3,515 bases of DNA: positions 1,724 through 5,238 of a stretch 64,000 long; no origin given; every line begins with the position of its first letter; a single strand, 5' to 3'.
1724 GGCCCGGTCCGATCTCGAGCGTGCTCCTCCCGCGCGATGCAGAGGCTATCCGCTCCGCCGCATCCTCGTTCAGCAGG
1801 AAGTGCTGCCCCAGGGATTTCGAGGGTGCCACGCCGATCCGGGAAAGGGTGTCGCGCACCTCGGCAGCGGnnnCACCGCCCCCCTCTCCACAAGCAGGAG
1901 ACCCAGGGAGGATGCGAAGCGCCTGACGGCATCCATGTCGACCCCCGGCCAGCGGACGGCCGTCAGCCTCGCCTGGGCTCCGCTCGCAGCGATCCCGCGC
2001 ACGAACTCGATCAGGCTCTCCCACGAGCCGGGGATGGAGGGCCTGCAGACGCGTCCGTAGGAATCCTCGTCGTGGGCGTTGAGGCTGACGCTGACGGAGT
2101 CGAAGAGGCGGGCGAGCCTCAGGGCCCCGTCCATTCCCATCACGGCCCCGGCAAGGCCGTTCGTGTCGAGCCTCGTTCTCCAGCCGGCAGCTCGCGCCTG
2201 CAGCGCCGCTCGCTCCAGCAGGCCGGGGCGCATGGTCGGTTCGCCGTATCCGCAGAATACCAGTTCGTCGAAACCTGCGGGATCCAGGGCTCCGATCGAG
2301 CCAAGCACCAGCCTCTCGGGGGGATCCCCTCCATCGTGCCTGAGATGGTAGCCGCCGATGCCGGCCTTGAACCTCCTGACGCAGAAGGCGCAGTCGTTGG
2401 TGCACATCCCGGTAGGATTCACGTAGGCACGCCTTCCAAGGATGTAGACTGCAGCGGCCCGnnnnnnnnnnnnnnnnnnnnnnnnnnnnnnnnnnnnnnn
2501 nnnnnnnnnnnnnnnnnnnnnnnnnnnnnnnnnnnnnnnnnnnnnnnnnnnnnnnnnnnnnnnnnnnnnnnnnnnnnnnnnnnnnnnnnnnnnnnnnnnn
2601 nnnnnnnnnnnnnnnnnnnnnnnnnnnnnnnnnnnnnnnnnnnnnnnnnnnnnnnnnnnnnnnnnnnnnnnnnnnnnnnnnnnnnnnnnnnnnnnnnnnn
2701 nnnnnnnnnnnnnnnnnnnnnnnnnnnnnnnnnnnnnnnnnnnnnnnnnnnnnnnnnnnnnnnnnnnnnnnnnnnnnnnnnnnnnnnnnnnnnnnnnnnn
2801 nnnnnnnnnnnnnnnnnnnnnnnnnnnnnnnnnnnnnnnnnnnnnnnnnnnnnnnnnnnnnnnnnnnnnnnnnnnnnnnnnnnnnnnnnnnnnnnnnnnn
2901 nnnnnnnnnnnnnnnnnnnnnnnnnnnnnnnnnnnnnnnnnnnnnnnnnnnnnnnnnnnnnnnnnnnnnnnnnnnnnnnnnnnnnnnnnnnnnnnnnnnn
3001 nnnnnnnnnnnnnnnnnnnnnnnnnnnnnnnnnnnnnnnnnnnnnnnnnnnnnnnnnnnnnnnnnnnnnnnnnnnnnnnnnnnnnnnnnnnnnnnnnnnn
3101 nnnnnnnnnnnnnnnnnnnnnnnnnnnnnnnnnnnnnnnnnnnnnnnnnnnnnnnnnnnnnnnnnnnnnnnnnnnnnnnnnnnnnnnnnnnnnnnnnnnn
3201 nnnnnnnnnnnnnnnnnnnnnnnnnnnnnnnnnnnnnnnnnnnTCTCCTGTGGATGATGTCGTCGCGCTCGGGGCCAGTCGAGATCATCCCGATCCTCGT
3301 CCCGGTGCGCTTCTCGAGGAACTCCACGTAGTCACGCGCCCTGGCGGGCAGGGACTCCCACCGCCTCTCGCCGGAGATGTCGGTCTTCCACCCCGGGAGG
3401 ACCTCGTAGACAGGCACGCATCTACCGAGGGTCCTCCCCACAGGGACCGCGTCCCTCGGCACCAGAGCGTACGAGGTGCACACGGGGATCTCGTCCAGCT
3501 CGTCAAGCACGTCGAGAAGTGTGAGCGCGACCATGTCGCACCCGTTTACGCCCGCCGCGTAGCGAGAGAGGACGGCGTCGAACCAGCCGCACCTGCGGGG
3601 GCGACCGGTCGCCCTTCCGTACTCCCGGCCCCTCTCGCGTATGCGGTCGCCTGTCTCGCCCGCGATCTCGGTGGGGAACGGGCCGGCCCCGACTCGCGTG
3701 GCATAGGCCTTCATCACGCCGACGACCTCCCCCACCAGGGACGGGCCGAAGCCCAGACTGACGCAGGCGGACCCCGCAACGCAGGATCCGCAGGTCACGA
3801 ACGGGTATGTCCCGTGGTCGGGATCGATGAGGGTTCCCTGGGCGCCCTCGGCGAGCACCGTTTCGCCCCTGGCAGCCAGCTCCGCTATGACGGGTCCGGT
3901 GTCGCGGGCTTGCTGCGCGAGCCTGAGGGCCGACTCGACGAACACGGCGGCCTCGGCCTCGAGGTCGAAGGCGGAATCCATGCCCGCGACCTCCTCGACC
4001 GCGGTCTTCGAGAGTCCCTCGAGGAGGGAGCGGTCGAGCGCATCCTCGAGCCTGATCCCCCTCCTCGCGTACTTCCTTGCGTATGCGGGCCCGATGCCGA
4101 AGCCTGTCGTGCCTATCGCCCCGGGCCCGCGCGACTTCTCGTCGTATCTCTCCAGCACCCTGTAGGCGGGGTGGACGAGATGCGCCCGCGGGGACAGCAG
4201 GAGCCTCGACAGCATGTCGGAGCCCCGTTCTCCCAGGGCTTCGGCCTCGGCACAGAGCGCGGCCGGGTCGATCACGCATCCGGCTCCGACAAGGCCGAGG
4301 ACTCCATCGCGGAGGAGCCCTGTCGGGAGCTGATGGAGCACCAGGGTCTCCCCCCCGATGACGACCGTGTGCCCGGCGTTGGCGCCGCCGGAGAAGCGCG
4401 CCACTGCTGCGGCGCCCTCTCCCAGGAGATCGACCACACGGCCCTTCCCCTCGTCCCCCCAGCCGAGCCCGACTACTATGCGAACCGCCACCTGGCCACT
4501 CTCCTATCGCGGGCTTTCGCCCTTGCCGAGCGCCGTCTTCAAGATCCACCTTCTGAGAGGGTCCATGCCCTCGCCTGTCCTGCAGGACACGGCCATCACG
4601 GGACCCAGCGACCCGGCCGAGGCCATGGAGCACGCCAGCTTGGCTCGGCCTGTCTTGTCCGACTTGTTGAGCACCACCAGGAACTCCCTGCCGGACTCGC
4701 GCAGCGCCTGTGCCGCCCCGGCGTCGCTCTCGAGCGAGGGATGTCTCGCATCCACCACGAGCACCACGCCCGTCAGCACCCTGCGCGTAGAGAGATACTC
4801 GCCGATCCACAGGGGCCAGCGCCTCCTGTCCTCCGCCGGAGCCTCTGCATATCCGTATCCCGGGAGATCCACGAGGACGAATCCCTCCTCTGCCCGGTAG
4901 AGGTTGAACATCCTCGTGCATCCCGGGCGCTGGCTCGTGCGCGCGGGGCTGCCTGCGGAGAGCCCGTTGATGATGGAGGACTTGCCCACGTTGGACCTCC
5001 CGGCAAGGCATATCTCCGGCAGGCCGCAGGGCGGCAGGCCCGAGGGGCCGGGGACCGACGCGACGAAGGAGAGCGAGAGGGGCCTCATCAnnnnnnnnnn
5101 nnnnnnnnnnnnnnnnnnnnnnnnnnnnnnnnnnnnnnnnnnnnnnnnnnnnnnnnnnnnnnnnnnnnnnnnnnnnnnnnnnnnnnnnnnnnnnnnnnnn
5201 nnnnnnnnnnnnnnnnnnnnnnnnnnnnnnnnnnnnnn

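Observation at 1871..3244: TatD nuclease/hydrolase fused to a small radical SAM domain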

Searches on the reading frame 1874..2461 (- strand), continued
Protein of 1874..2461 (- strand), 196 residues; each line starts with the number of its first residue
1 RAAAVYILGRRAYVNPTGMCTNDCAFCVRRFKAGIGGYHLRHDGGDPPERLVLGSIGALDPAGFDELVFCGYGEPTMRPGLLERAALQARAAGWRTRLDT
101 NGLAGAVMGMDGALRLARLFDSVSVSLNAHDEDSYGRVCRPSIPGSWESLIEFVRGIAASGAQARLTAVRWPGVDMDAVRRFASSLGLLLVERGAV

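Call 47: search_protein_families(library=ncbifam, proteins=[L061:4656-5201:+, L063:6001-6540:+, L066:6001-6513:+, L072:6001-6513:+, L080:6001-6552:+, L081:6001-6573:+, L082:6001-6564:+, L083:6001-6585:+, L067:778-1350:+, L074:6001-6588:+], max_evalue=1e-15)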
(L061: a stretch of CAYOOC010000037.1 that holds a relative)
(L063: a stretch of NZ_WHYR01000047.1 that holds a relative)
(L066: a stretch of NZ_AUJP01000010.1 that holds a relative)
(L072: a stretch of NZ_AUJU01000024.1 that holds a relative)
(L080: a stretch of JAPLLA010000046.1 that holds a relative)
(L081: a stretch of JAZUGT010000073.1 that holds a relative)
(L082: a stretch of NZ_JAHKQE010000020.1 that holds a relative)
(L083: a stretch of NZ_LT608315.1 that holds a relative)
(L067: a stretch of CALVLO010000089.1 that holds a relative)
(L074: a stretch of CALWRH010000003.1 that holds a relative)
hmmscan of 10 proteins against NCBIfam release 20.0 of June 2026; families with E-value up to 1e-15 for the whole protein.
L061:4656-5201:+ (182 aa): 2 families
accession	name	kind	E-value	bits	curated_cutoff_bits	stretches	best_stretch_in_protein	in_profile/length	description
TIGR04038.1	tatD_link_rSAM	subfamily_domain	1.7e-67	227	129.7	1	1-182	4-184/192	TatD family nuclease-associated radical SAM protein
TIGR04100.1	rSAM_pair_X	hypoth_equivalog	3.9e-48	163.6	262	1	1-182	4-189/197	TIGR04100 family radical SAM protein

L063:6001-6540:+ (180 aa): 3 families
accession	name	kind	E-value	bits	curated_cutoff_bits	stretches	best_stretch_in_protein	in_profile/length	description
TIGR04038.1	tatD_link_rSAM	subfamily_domain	3.1e-72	242.4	129.7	1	1-180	4-183/192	TatD family nuclease-associated radical SAM protein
TIGR04100.1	rSAM_pair_X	hypoth_equivalog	6.9e-58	195.5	262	1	1-179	4-187/197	TIGR04100 family radical SAM protein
TIGR04317.1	W_rSAM_matur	equivalog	2.5e-16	59.7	380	1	6-163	5-156/349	tungsten cofactor oxidoreductase radical SAM maturase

L066:6001-6513:+ (171 aa): 2 families
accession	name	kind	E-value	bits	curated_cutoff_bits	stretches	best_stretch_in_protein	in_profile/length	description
TIGR04100.1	rSAM_pair_X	hypoth_equivalog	3.9e-68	228.9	262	1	2-171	1-171/197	TIGR04100 family radical SAM protein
TIGR04038.1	tatD_link_rSAM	subfamily_domain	2.3e-53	180.9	129.7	1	3-170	2-166/192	TatD family nuclease-associated radical SAM protein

L072:6001-6513:+ (171 aa): 2 families
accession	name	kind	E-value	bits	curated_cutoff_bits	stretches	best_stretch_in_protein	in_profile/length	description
TIGR04100.1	rSAM_pair_X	hypoth_equivalog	9.1e-71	237.5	262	1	2-171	1-171/197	TIGR04100 family radical SAM protein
TIGR04038.1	tatD_link_rSAM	subfamily_domain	1.1e-52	178.6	129.7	1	3-170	2-166/192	TatD family nuclease-associated radical SAM protein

L080:6001-6552:+ (184 aa): 2 families
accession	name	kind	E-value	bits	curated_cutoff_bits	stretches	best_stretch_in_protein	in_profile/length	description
TIGR04038.1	tatD_link_rSAM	subfamily_domain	6.7e-77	257.6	129.7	1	1-184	4-184/192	TatD family nuclease-associated radical SAM protein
TIGR04100.1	rSAM_pair_X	hypoth_equivalog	6.7e-60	202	262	1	1-184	4-189/197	TIGR04100 family radical SAM protein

L081:6001-6573:+ (191 aa): 2 families
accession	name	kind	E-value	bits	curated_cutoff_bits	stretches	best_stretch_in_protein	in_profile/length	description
TIGR04100.1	rSAM_pair_X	hypoth_equivalog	8.2e-82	273.5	262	1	2-190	1-190/197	TIGR04100 family radical SAM protein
TIGR04038.1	tatD_link_rSAM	subfamily_domain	3e-62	209.8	129.7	1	3-189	2-184/192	TatD family nuclease-associated radical SAM protein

L082:6001-6564:+ (188 aa): 2 families
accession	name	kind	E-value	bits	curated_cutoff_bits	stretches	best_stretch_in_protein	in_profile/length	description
TIGR04038.1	tatD_link_rSAM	subfamily_domain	5.7e-77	257.8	129.7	1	1-188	3-189/192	TatD family nuclease-associated radical SAM protein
TIGR04100.1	rSAM_pair_X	hypoth_equivalog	4e-47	160.3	262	1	1-188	3-194/197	TIGR04100 family radical SAM protein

L083:6001-6585:+ (195 aa): 2 families
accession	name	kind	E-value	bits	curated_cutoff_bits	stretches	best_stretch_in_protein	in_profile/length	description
TIGR04100.1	rSAM_pair_X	hypoth_equivalog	9.1e-80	266.9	262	1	3-195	2-194/197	TIGR04100 family radical SAM protein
TIGR04038.1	tatD_link_rSAM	subfamily_domain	8e-54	182.3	129.7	1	3-195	2-189/192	TatD family nuclease-associated radical SAM protein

L067:778-1350:+ (191 aa): 2 families
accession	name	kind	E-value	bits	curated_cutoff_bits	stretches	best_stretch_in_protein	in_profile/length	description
TIGR04038.1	tatD_link_rSAM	subfamily_domain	2e-63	213.7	129.7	1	1-189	4-190/192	TatD family nuclease-associated radical SAM protein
TIGR04100.1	rSAM_pair_X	hypoth_equivalog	3e-62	209.7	262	1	1-189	4-195/197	TIGR04100 family radical SAM protein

L074:6001-6588:+ (196 aa): 2 families
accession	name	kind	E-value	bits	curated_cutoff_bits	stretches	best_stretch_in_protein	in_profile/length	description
TIGR04100.1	rSAM_pair_X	hypoth_equivalog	1.5e-67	227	262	1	1-196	3-194/197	TIGR04100 family radical SAM protein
TIGR04038.1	tatD_link_rSAM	subfamily_domain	9.1e-60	201.7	129.7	1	1-196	3-189/192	TatD family nuclease-associated radical SAM protein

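Call 51: search_protein_families(library=pfam, proteins=[L033:4305-5789:+, L033:6588-7511:+, L052:4208-5770:+, L052:6595-7509:+, L060:5237-5830:+, L060:6819-7781:+, L082:5034-5552:-, L082:6743-8392:-, L080:5565-5969:+, L080:6748-8130:+], max_evalue=0.00001)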
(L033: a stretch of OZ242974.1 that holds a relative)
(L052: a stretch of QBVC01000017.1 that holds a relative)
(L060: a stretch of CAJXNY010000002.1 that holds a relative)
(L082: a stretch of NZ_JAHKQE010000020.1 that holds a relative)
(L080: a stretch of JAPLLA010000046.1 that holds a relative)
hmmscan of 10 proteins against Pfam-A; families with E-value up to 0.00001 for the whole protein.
L033:4305-5789:+ (495 aa): 1 family
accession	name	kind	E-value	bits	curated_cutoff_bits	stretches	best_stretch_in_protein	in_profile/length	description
PF08668.18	HDOD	-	4.2e-26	92.1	22.9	1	21-203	5-189/196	HDOD domain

L033:6588-7511:+ (308 aa): 2 families
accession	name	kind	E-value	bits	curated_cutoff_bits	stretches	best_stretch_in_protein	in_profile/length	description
PF16199.10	Radical_SAM_C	-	1.4e-27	96.1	31.9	1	216-298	2-84/85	Radical_SAM C-terminal domain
PF04055.27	Radical_SAM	-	1.7e-18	67.8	29.5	1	47-208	9-164/166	Radical SAM superfamily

L052:4208-5770:+ (521 aa): 1 family
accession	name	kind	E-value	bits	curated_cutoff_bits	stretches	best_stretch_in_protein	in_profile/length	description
PF08668.18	HDOD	-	4.1e-23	82.3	22.9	1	52-236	1-187/196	HDOD domain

L052:6595-7509:+ (305 aa): 2 families
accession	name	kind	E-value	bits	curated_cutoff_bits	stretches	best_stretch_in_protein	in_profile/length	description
PF16199.10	Radical_SAM_C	-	1.1e-28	99.6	31.9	1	213-295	2-84/85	Radical_SAM C-terminal domain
PF04055.27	Radical_SAM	-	2.2e-17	64.1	29.5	1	44-205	9-164/166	Radical SAM superfamily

L060:5237-5830:+ (198 aa): 1 family
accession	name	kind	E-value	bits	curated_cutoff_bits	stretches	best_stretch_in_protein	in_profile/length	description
PF03886.18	ABC_trans_aux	-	3.6e-33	114.9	26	1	30-190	1-160/161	ABC-type transport auxiliary lipoprotein component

L060:6819-7781:+ (321 aa): 1 family
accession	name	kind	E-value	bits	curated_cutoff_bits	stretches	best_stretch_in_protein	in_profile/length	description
PF00701.28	DHDPS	-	2.2e-87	292.9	22.1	1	33-317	2-288/289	Dihydrodipicolinate synthetase family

L082:5034-5552:- (173 aa): 2 families
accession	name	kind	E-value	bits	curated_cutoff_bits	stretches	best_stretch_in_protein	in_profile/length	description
PF22289.1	DmmA-like_C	-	2.7e-15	56.5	27.4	1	114-154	2-42/44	Dimethylamine monooxygenase subunit DmmA-like, C-terminal domain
PF22290.1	DmmA-like_N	-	4.8e-09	37.2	33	0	59-101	77-123/124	Dimethylamine monooxygenase subunit DmmA-like, N-terminal domain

L082:6743-8392:- (550 aa): 2 families
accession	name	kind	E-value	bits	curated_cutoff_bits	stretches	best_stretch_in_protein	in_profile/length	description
PF00563.25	EAL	-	3.6e-73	246.3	31.3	1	303-536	3-236/236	EAL domain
PF00990.26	GGDEF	-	1e-26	94.1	23.8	1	128-281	2-159/161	Diguanylate cyclase, GGDEF domain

L080:5565-5969:+ (135 aa): 0 families

L080:6748-8130:+ (461 aa): 12 families
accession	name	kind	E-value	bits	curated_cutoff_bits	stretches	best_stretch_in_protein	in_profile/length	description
PF07992.20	Pyr_redox_2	-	5.7e-70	236.5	26.1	1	4-319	1-291/291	Pyridine nucleotide-disulphide oxidoreductase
PF02852.28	Pyr_redox_dim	-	1.2e-32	112.8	25.3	1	338-447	1-109/110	Pyridine nucleotide-disulphide oxidoreductase, dimerisation domain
PF00070.33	Pyr_redox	-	1.9e-21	76.8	22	1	175-252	2-81/82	Pyridine nucleotide-disulphide oxidoreductase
PF13738.12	Pyr_redox_3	-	1.9e-18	67.2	30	1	7-303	1-305/305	Pyridine nucleotide-disulphide oxidoreductase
PF01134.28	GIDA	-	9.3e-13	48.4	22.1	1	5-144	1-150/391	Glucose inhibited division protein A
PF12831.13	FAD_oxidored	-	7.8e-10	39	27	1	5-46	1-43/416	FAD dependent oxidoreductase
PF13450.12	NAD_binding_8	-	9e-10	39.1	21.9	0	8-42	1-36/68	NAD(P)-binding Rossmann-like domain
PF01266.30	DAO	-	1.1e-09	38.7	27.9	0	5-40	1-38/353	FAD dependent oxidoreductase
PF00890.30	FAD_binding_2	-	1.8e-08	34.4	20.4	1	5-36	1-32/414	FAD binding domain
PF03486.20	HI0933_like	-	1.6e-07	31.5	50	0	5-36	2-33/244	HI0933-like protein Rossmann domain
PF01494.25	FAD_binding_3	-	5.3e-07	29.6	22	0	4-36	2-34/349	FAD binding domain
PF01262.27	AlaDh_PNT_C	-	7.5e-07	29.2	23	0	6-101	31-97/214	Alanine dehydrogenase/PNT, C-terminal domain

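Call 67: search_protein_representatives(protein=window:1874-2461:-)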
Query: 196 residues. Proteins with E-value up to 0.001 (for the whole library): 954; up to 1e-10: 446; up to 1e-30: 24. The best 150 are listed.
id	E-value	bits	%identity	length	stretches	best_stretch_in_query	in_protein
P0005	1.2e-67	243.7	62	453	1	1-195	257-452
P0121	6.5e-64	231.5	59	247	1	2-195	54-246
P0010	6.5e-57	208.7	54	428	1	2-195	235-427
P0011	2.0e-53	197.3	53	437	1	3-191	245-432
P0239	2.4e-53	197.1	53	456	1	3-194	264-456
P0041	5.4e-51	189.4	52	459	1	4-194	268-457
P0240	7.1e-48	179.2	51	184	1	12-188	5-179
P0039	1.3e-41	158.7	46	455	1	4-190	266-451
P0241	6.7e-39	149.9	43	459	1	1-188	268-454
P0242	2.6e-37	144.7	40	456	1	3-193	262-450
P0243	4.8e-35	137.3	43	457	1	3-193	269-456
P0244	1.1e-34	136.1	40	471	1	3-184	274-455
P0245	1.4e-34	135.8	41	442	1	5-193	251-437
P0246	9.9e-34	133.0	40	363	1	5-188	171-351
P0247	1.1e-33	132.9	41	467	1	6-190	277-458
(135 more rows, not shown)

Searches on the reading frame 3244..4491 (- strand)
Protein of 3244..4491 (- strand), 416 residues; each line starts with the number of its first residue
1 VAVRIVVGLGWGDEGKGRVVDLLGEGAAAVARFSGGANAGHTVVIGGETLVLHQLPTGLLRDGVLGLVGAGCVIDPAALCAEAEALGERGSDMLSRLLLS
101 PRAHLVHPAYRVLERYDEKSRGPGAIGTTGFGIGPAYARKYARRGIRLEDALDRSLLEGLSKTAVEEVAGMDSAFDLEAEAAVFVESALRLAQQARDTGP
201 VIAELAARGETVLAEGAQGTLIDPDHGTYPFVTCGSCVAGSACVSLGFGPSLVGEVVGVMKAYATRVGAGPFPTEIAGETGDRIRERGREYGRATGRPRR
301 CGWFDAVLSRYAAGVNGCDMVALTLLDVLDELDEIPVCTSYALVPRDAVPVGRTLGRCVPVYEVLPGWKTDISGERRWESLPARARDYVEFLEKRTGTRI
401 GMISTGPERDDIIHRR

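Call 55: search_protein_families(library=pfam, proteins=[window:3244-4491:-], max_evalue=0.00001)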
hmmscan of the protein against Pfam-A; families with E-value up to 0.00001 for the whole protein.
window:3244-4491:- (416 aa): 1 family
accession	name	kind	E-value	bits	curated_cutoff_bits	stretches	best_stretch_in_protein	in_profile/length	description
PF00709.27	Adenylsucc_synt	-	6.3e-146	486.8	27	1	5-413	1-416/416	Adenylosuccinate synthetase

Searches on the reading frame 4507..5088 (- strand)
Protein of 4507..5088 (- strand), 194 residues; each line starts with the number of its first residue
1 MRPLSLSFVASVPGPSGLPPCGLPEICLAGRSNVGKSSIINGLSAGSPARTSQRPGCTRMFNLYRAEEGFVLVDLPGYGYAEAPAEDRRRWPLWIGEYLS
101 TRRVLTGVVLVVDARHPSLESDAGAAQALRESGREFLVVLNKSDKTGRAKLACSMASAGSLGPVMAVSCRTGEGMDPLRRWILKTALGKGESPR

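Call 55: search_protein_families(library=pfam, proteins=[window:4507-5088:-], max_evalue=0.00001)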
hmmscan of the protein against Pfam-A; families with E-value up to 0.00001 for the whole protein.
window:4507-5088:- (194 aa): 3 families
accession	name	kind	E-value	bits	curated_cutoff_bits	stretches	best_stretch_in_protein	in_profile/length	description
PF01926.29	MMR_HSR1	-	2.2e-17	63.6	21.9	1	25-142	1-113/113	50S ribosome-binding GTPase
PF02421.24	FeoB_N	-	6e-09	36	27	1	25-180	2-154/156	Ferrous iron transport protein B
PF03193.22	RsgA_GTPase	-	2e-07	31.4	30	0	26-78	109-168/174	RsgA GTPase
